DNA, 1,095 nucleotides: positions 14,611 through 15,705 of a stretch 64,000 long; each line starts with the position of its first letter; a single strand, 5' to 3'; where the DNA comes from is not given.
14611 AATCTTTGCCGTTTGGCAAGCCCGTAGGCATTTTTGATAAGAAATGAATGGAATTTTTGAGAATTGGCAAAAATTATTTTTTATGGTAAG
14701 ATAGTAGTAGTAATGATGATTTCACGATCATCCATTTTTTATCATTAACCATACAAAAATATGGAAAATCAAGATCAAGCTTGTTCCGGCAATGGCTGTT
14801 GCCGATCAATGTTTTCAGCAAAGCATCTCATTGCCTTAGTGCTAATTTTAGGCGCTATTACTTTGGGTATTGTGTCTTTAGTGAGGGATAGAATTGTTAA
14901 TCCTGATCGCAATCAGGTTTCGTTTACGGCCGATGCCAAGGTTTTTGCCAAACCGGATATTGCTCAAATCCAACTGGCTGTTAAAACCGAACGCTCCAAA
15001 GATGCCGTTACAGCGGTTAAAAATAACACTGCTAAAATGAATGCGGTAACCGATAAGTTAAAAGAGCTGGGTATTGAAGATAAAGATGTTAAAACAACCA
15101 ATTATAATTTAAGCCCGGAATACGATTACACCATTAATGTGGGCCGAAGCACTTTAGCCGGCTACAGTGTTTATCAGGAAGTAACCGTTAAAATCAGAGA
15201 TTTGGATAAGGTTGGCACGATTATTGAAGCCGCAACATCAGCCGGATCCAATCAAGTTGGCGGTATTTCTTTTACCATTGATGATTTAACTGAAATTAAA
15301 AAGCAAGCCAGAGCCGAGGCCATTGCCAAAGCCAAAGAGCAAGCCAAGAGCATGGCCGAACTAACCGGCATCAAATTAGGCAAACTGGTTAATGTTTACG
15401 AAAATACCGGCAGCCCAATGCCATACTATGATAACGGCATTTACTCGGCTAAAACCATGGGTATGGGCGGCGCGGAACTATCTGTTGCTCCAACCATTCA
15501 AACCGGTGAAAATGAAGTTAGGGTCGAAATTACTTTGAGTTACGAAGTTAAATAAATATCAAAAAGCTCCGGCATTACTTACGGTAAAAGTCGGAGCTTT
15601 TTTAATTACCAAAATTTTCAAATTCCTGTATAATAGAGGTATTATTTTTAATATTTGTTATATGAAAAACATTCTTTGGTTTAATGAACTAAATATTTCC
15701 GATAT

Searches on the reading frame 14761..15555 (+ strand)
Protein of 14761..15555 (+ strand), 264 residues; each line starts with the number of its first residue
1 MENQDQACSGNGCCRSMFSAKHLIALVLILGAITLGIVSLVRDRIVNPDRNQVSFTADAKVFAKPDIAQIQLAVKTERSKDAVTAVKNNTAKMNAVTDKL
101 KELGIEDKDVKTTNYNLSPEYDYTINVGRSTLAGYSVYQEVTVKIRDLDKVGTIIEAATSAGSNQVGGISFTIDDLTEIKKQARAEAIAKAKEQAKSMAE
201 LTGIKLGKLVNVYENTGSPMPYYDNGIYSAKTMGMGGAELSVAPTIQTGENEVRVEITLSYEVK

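Call 61: search_protein_families(library=phrogs, proteins=[window:14761-15555:+], max_evalue=0.01)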
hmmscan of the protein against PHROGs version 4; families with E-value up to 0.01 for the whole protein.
window:14761-15555:+ (264 aa): 1 family
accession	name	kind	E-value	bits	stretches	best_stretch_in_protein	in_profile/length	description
phrog_36144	-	unknown function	4.9e-27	96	1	56-262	56-259/262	-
